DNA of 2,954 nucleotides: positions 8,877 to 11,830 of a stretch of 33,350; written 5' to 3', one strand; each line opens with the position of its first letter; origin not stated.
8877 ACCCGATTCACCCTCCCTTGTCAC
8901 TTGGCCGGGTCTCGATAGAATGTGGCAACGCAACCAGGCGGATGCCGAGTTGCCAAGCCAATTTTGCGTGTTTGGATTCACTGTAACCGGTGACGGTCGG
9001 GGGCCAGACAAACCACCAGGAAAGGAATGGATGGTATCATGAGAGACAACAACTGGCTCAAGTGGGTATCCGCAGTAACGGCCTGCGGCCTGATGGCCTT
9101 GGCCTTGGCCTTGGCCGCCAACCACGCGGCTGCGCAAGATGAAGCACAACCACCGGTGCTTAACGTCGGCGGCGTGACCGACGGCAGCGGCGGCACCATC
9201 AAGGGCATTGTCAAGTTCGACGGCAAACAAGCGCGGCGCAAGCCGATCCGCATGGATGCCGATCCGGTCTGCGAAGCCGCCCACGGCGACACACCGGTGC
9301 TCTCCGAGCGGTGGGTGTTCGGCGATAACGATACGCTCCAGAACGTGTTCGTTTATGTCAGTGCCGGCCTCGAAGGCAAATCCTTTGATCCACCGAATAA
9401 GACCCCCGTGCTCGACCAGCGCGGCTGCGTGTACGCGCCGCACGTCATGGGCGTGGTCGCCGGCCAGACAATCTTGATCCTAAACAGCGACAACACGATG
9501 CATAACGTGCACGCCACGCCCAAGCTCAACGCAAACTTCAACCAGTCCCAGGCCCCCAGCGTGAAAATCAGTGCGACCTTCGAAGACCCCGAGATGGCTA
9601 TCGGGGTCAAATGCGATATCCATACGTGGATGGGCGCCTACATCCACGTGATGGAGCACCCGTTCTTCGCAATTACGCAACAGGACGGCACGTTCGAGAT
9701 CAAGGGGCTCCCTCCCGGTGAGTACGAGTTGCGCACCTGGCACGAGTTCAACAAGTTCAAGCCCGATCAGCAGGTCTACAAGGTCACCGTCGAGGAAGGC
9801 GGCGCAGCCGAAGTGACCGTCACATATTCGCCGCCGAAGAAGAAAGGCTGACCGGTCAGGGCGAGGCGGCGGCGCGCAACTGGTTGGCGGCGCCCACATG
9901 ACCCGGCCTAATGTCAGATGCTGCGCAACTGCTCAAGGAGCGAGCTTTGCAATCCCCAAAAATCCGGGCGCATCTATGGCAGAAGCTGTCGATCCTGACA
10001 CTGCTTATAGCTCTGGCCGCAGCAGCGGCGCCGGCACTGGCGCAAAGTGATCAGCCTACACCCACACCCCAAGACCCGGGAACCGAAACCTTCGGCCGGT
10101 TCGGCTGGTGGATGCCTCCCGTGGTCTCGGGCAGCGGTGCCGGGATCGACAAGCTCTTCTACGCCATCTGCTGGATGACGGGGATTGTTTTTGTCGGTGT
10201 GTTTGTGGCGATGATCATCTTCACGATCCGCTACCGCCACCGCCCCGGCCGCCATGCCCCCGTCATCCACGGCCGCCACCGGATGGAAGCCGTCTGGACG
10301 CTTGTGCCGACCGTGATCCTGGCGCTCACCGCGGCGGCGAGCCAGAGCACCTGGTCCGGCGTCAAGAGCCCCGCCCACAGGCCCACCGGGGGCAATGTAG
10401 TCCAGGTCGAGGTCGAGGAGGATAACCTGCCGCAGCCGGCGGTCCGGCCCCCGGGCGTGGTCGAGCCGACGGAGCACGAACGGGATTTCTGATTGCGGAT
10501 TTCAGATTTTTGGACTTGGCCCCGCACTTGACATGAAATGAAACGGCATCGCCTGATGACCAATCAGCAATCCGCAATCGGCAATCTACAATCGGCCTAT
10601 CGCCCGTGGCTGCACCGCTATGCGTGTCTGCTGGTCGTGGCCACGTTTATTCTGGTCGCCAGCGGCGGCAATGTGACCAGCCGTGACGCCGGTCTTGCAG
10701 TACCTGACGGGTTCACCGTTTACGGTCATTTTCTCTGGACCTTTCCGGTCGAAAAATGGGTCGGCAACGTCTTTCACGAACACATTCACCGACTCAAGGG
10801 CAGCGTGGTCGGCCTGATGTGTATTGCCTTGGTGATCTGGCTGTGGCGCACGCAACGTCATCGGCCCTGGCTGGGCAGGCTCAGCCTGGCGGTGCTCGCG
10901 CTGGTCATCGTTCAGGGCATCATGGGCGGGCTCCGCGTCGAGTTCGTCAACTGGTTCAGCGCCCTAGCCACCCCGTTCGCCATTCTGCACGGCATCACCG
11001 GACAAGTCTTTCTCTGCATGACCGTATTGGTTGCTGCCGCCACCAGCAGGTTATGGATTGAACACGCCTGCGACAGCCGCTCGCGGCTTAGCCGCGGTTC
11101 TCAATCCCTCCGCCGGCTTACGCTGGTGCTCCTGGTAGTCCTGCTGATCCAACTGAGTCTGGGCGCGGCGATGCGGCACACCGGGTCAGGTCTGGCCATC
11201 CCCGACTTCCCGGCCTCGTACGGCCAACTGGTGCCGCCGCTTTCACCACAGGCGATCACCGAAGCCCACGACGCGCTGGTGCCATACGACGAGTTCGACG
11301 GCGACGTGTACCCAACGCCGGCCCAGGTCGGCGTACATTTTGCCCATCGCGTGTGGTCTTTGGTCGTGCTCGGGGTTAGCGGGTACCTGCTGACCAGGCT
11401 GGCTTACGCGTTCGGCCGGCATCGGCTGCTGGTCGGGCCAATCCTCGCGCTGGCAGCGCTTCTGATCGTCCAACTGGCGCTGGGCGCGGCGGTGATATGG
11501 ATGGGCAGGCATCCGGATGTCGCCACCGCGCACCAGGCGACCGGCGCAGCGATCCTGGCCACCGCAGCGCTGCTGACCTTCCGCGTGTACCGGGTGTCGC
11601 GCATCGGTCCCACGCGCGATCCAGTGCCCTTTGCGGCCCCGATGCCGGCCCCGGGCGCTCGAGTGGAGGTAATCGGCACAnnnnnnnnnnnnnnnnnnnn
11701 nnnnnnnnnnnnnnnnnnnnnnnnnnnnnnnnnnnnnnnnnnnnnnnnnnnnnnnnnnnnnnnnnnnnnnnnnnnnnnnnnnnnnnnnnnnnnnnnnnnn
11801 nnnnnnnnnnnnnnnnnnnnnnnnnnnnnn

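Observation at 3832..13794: Candidate uncharacterised respiratory or electron-transfer module: giant anchored multihaem cytochrome, cupredoxin, CoxB TM stub, ctaA-ctaB and an orphan ABC ATPase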

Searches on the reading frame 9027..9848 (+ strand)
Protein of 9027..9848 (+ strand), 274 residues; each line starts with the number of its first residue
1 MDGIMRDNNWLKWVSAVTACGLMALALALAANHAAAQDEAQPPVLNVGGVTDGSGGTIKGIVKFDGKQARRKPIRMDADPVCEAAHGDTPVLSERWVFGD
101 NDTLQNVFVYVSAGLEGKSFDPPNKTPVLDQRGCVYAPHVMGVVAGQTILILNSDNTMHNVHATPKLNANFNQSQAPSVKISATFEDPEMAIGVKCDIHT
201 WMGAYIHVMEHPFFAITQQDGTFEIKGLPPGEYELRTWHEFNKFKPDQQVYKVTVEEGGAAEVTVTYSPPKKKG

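Call 9: search_protein_families(library=pfam, proteins=[window:9027-9848:+], max_evalue=0.01)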
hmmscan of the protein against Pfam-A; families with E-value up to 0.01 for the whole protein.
window:9027-9848:+ (274 aa): 4 families
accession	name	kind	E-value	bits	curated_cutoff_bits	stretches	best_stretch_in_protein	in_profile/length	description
PF17802.7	SpaA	-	5.1e-06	27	23.1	1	216-266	37-88/91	Prealbumin-like fold domain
PF09430.16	EMC7_beta-sandw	-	1.7e-05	25.5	26.6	1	209-263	17-68/122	ER membrane protein complex subunit 7, beta-sandwich domain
PF13620.12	CarboxypepD_reg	-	3e-05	24.7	32.3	1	214-266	31-80/82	Carboxypeptidase regulatory-like domain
PF13715.12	CarbopepD_reg_2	-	0.00082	19.8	32.2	1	203-249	16-60/88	CarboxypepD_reg-like domain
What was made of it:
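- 9027..9851 (+): P2: an exported or anchored type-1 copper cupredoxin with a C-terminal prealbumin-like (CarboxypepD_reg/SpaA) domain. It is the first gene of the oxidase operon proper. The C-terminal Pfam hits are in call 9.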

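Call 10: search_protein_families(library=ncbifam, proteins=[window:9027-9848:+], max_evalue=0.01)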
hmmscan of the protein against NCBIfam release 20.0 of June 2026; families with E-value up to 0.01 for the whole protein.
window:9027-9848:+ (274 aa): 0 families

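Call 37: find_homologous_proteins(query=window:9027-9848:+)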
Query window:9027-9848:+ (274 aa): 3956 proteins with E <= 0.001 among 5600 candidates; the best 120 are listed.
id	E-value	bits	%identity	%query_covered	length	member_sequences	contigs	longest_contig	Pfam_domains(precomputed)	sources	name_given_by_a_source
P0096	2.5e-184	629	100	99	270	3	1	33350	PF17802.8,PF13620.13,PF09430.17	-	-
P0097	2.8e-105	369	58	98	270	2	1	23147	-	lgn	-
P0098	7.9e-102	358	57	99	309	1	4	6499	PF13620.13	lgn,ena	-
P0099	4.8e-100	352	61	91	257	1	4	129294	PF09430.17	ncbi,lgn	-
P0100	1.9e-96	340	62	77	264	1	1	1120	-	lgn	-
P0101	2.3e-94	334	58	95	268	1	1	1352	PF13620.13,PF09430.17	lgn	-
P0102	8.0e-94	332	62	85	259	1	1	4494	PF13620.13,PF09430.17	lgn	-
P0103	3.3e-93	330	56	96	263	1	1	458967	PF13620.13,PF09430.17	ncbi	-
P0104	3.4e-93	330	59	84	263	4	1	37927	PF13620.13,PF09430.17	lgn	-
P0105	4.9e-93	329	58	98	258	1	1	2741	PF13620.13,PF09430.17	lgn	-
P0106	1.3e-92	328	59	87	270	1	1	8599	PF13620.13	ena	-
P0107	5.0e-92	326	60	96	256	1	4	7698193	PF13620.13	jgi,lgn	-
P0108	2.6e-91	324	56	92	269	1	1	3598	-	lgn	-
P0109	4.3e-91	323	57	91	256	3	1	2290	PF13620.13,PF09430.17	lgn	-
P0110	5.7e-91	323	57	94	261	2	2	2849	PF13620.13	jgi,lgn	-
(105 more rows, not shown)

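Call 38: find_encoding_contigs(protein=P0103, flank=10000, max_places=1)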
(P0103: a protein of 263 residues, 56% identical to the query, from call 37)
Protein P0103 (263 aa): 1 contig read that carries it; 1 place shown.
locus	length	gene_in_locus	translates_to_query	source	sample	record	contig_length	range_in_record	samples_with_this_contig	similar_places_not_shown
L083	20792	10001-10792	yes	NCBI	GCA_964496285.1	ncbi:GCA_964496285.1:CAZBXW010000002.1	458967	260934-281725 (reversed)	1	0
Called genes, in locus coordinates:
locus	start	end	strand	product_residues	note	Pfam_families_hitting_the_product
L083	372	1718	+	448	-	PF01120:Alpha_L_fucos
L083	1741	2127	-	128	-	-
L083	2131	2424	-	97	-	-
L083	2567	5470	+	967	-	PF03629:SASA (faint)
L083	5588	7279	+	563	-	PF02463:SMC_N (faint), PF00005:ABC_tran, PF13304:AAA_21 (faint), PF12848:ABC_tran_Xtn, PF00005:ABC_tran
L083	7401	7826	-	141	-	PF04519:Bactofilin (weak)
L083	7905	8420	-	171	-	PF04519:Bactofilin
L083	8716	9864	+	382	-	PF04055:Radical_SAM, PF19288:CofH_C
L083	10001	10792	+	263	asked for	PF13620:CarboxypepD_reg (weak), PF09430:EMC7_beta-sandw (weak)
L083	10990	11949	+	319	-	PF02790:COX2_TM, PF00116:COX2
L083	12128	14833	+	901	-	PF00115:COX1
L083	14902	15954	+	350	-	PF02628:COX15-CtaA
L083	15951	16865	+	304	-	PF01040:UbiA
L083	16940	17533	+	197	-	PF00510:COX3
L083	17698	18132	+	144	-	PF03626:COX4_pro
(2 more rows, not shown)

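Call 39: find_encoding_contigs(protein=P0107, flank=10000, max_places=1)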
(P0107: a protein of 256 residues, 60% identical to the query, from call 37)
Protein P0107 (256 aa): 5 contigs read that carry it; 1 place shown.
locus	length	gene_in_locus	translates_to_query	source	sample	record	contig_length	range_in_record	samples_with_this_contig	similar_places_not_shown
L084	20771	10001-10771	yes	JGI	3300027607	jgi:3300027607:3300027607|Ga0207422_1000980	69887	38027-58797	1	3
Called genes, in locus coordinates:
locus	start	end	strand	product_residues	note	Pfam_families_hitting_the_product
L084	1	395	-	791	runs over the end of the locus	PF22085:NorB_cytochrome_c-like, PF00115:COX1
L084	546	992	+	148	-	PF02082:Rrf2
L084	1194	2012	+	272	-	PF12146:Hydrolase_4, PF00561:Abhydrolase_1, PF12697:Abhydrolase_6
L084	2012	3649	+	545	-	PF00501:AMP-binding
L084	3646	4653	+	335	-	PF01073:3Beta_HSD, PF01370:Epimerase, PF04321:RmlD_sub_bind, PF13460:NAD_binding_10, PF16363:GDP_Man_Dehyd, PF07993:NAD_binding_4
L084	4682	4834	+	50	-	-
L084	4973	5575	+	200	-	PF03588:Leu_Phe_trans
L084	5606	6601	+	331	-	PF00248:Aldo_ket_red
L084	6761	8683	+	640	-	PF11832:DUF3352 (faint)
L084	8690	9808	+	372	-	PF22612:GH113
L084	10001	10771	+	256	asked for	PF13620:CarboxypepD_reg (weak)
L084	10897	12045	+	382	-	PF02790:COX2_TM, PF00116:COX2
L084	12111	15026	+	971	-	PF00115:COX1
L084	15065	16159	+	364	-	PF02628:COX15-CtaA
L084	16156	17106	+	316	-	PF01040:UbiA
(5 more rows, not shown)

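Call 46: search_solved_structures(query=A2, max_evalue=1)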
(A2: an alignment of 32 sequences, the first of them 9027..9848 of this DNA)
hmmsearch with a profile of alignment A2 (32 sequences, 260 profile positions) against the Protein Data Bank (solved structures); distinct sequences matched with E-value up to 1: 19.
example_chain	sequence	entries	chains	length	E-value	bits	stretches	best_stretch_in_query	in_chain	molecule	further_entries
9c7v_B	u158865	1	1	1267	1.1e-11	47.6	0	203-253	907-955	BOS complex subunit NOMO2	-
9cck_A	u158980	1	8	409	0.00069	22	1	122-195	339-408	Copper-containing nitrite reductase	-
5fc9_A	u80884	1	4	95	0.0018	20.7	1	121-195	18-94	Blue (Type 1) copper domain protein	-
3phs_A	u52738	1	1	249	0.002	20.5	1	204-253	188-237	Cell wall surface anchor family protein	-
4oq1_A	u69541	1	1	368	0.0045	19.4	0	203-258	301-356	Cell wall surface anchor family protein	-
9c7u_B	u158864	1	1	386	0.0078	18.6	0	203-253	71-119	BOS complex subunit NOMO2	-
4wi0_B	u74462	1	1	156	0.029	16.7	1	196-246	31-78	Cellulosomal scaffoldin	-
5g5d_B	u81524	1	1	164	0.032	16.6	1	192-224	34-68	CELLULOSOMAL-SCAFFOLDING PROTEIN A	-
4u3s_B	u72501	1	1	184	0.033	16.6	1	196-246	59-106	Cellulosomal scaffoldin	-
2b59_B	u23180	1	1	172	0.038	16.3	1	192-224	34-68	Cellulosomal scaffolding protein A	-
8pjz_A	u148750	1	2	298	0.096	15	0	193-246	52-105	SAKe6EEtal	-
3kcp_A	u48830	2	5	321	0.1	14.9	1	192-224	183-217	Cellulosomal-scaffolding protein A | Cellulosome anchoring protein cohesin region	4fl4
1sfd_A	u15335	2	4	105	0.15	14.3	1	120-195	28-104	Amicyanin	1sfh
1sf3_A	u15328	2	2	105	0.2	14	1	120-195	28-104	Amicyanin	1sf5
2qdv_A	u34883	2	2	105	0.35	13.2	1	120-195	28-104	Amicyanin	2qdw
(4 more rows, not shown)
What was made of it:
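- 9027..9851 (+): A profile search hits blue-copper proteins in the PDB (call 46).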

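Call 49: predict_structure(alignment_id=A2)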
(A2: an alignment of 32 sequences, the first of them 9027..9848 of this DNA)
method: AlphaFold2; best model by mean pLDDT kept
length: 274 residues; sequences in the alignment: 32
mean_pLDDT: 91.8   pTM: 0.82
mean pLDDT of the five models: 91.8, 91.4, 88.8, 88.6, 88.4
residues with pLDDT >= 90: 219; 70-90: 37; 50-70: 12; < 50: 6
segments of 3 or more residues with pLDDT < 50: 1-3
pLDDT, mean of each block of 10 residues (from residue 1): 55 81 82 57 89 93 97 93 90 94 98 97 95 95 98 94 98 95 98 97 98 97 98 98 97 97 98 86
secondary structure, 60 per line:
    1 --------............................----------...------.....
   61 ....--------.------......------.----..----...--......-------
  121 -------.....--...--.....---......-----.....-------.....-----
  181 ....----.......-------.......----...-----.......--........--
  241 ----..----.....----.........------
elements in order: H9-36 E47-49 E56-64 H80-85 E103-105 E108-113 E128-132 E135-137 E140-144 E148-153 E159-163 E171-175 E181-184 E189-195 E203-209 E214-216 E222-228 E231-238 E251-255 E260-268
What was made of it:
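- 9027..9851 (+): The AF2 model has pLDDT 91.8 (call 49).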

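Call 53: fold_search(model_id=the predicted structure, library=pdb)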
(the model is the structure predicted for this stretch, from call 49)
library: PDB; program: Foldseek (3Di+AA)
matches with E <= 10: 1163; with E <= 0.001: 63
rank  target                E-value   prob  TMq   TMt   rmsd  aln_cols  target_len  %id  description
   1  6hbe_A                4.2e-06  1.00  0.30  0.19   6.5       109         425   19  Cu-containing nitrite reductase (NirK) from Thermus scotoductus SA-01 (released 2019-01-23)
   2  2gb2                  8.5e-06  1.00  0.29  0.71   7.9       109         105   18  The P52G mutant of amicyanin in the Cu(II) state. (released 2006-08-01)
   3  2idq                  9.0e-06  1.00  0.29  0.71   7.9       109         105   17  Structure of M98A mutant of amicyanin, Cu(II) (released 2007-03-13)
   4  1sfd_A                9.0e-06  1.00  0.28  0.71   8.0       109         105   18  oxidized form of amicyanin mutant P94F (released 2004-07-27)
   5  1sf3                  1.1e-05  1.00  0.28  0.69   8.1       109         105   17  Structure of the reduced form of the P94A mutant of amicyanin (released 2004-07-27)
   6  1id2_A                1.6e-05  1.00  0.29  0.70   8.0       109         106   17  CRYSTAL STRUCTURE OF AMICYANIN FROM PARACOCCUS VERSUTUS (THIOBACILLUS VERSUTUS) (released 2001-04-11)
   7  6hbe_C                1.9e-05  1.00  0.28  0.18   6.6       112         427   20  Cu-containing nitrite reductase (NirK) from Thermus scotoductus SA-01 (released 2019-01-23)
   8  4p5r                  1.9e-05  1.00  0.28  0.70   8.0       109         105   17  Structure of oxidized W45Y mutant of amicyanin (released 2014-04-23)
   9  3rym_A                2.7e-05  1.00  0.28  0.70   8.0       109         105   17  Structure of Oxidized M98K mutant of Amicyanin (released 2011-11-23)
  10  2ux6                  3.2e-05  1.00  0.27  0.58   3.3        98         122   22  Pseudoazurin with engineered amicyanin ligand loop, oxidized form, pH 7.5 (released 2007-08-21)
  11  3ply_A                5.0e-05  1.00  0.29  0.71   8.0       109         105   18  Structure of Oxidized P96G Mutant of Amicyanin (released 2011-02-09)
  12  2qdv                  5.0e-05  1.00  0.28  0.68   8.1       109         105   17  Structure of the Cu(II) form of the M51A mutant of amicyanin (released 2007-12-11)
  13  2idt                  8.1e-05  1.00  0.28  0.69   8.1       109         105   16  Structure of M98Q mutant of amicyanin, Cu(II) (released 2007-03-13)
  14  5fc9_A                9.6e-05  1.00  0.26  0.72   3.9        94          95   17  Novel Purple Cupredoxin from Nitrosopumilus maritimus (released 2016-05-11)
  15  1aaj                  9.6e-05  1.00  0.28  0.70   8.0       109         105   17  CRYSTAL STRUCTURE ANALYSIS OF AMICYANIN AND APOAMICYANIN FROM PARACOCCUS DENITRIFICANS AT 2.0 ANGSTROMS AND 1.8 ANGSTROM (released 1993-10-31)
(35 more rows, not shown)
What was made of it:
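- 9027..9851 (+): Foldseek matches NirK cupredoxin, amicyanin, pseudoazurin and plastocyanin at E 4e-6 to 1e-4 (call 53).
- On Type-1 blue copper proteins (cupredoxins): Foldseek matches amicyanin, pseudoazurin and plastocyanin with target TM-scores of 0.57-0.73 and E down to 4e-6 (calls 49, 53).
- Checked: Its high-confidence model (pLDDT 91.8, call 49) matches amicyanin, pseudoazurin and plastocyanin (call 53).
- P2 has a cupredoxin fold (calls 46, 49, 53).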

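Call 60: find_encoding_contigs(protein=P0099, flank=10000, max_places=1)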
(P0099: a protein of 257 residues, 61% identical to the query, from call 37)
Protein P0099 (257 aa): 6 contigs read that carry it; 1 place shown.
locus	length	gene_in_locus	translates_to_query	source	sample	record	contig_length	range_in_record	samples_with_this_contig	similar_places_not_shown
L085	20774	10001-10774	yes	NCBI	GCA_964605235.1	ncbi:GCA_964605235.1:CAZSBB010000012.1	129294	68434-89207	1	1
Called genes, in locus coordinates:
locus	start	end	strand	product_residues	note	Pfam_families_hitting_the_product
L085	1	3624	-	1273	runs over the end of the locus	PF01558:POR, PF20169:DUF6537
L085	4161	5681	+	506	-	PF00890:FAD_binding_2 (weak), PF01134:GIDA (faint), PF01262:AlaDh_PNT_C (faint), PF07992:Pyr_redox_2, PF12831:FAD_oxidored, PF13450:NAD_binding_8 (weak), PF00070:Pyr_redox, PF02852:Pyr_redox_dim, +5 more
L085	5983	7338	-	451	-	PF01512:Complex1_51K, PF10531:SLBB (weak), PF22461:SLBB_2, PF10589:NADH_4Fe-4S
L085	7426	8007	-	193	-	PF01257:2Fe-2S_thioredx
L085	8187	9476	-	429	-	PF00346:Complex1_49kDa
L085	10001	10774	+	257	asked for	PF09430:EMC7_beta-sandw (faint)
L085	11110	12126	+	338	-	PF02790:COX2_TM, PF00116:COX2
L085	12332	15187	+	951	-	PF00115:COX1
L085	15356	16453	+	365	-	PF02628:COX15-CtaA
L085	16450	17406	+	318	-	PF01040:UbiA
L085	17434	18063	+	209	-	PF00510:COX3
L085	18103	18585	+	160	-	PF03626:COX4_pro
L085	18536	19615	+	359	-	PF00005:ABC_tran, PF13304:AAA_21 (weak)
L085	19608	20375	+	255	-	-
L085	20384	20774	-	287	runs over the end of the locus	-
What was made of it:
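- Where the cytochrome sits alone beside leuA, the P2-to-ABC operon is elsewhere in the same genome (calls 38, 39, 60).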

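Call 74: search_protein_families(library=ncbifam, proteins=[L085:19608-20372:+], max_evalue=0.00001)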
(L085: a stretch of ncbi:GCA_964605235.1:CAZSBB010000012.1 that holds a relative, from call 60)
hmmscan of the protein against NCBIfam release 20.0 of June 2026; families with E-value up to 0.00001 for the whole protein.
L085:19608-20372:+ (255 aa): 0 families

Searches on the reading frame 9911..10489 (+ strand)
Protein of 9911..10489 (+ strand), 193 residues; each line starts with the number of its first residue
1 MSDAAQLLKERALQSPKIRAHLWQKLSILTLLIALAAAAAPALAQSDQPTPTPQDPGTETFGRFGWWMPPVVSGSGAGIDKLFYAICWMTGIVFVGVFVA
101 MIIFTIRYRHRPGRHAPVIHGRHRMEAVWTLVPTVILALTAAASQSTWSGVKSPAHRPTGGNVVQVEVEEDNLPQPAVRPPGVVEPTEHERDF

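Call 9: search_protein_families(library=pfam, proteins=[window:9911-10489:+], max_evalue=0.01)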
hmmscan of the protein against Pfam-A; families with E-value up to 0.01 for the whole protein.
window:9911-10489:+ (193 aa): 2 families
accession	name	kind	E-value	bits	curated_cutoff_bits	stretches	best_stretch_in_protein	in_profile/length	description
PF02790.20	COX2_TM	-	5.1e-09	36.6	22.8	1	70-144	10-85/88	Cytochrome C oxidase subunit II, transmembrane domain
PF03929.21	PepSY_TM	-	0.0051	17.1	28.8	1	86-167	142-216/295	PepSY-associated TM region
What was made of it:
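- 9911..10492 (+): Chimeric CoxB-CoxA remnant ORF (the 'CoxB stub'). Positions 9911-10414 derive from coxB (signal peptide, two TM helices and the first cupredoxin strand). Positions 10412-10477 derive from the last ~22 codons of coxA, followed by 4 extra codons. It hits COX2_TM only (call 9).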

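Call 10: search_protein_families(library=ncbifam, proteins=[window:9911-10489:+], max_evalue=0.01)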
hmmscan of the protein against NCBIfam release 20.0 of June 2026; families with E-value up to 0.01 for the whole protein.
window:9911-10489:+ (193 aa): 5 families
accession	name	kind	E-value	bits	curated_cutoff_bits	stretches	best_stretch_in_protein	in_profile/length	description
TIGR01432.1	QOXA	equivalog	1.4e-08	34.3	240.95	1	80-155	31-108/227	cytochrome aa3 quinol oxidase subunit II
TIGR02866.1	CoxB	equivalog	3.3e-05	23.5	147.7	1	80-153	10-85/202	cytochrome c oxidase subunit II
NF050117.1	aa3_CtaC_Actin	exception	0.0033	16.7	250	1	59-158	19-118/244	aa3-type cytochrome oxidase subunit II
TIGR04154.1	archaeo_STT3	subfamily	0.0035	15.7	450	1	22-143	157-260/831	oligosaccharyl transferase, archaeosortase A system-associated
NF042915.1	MAB_1171c_fam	subfamily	0.006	15.7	100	0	12-61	88-137/362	MAB_1171c family putative transporter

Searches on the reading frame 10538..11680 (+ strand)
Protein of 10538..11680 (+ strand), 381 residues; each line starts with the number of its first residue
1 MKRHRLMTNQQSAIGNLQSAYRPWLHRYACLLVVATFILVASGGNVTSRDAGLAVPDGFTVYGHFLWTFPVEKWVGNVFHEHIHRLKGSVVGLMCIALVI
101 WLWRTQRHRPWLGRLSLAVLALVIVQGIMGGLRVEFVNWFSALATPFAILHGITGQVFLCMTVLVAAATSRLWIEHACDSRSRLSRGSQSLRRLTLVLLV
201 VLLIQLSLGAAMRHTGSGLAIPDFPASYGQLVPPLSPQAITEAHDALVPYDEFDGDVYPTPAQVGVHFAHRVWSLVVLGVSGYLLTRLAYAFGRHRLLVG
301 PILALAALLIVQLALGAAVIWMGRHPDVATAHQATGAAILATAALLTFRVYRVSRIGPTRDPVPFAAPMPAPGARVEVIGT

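Call 9: search_protein_families(library=pfam, proteins=[window:10538-11680:+], max_evalue=0.01)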
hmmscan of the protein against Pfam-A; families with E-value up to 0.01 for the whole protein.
window:10538-11680:+ (381 aa): 2 families
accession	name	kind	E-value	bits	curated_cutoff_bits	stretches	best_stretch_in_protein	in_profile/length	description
PF02628.20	COX15-CtaA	-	2.8e-35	122.3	29.9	1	27-343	2-321/322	Cytochrome oxidase assembly protein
PF06197.19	DUF998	-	0.0035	17.5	30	0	6-133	23-156/184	Protein of unknown function (DUF998)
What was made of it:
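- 10538..11683 (+): ctaA (haem A synthase), intact. It hits PF02628 over the full length (call 9).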

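Call 10: search_protein_families(library=ncbifam, proteins=[window:10538-11680:+], max_evalue=0.01)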
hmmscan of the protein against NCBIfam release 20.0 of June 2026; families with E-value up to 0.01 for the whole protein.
window:10538-11680:+ (381 aa): 0 families
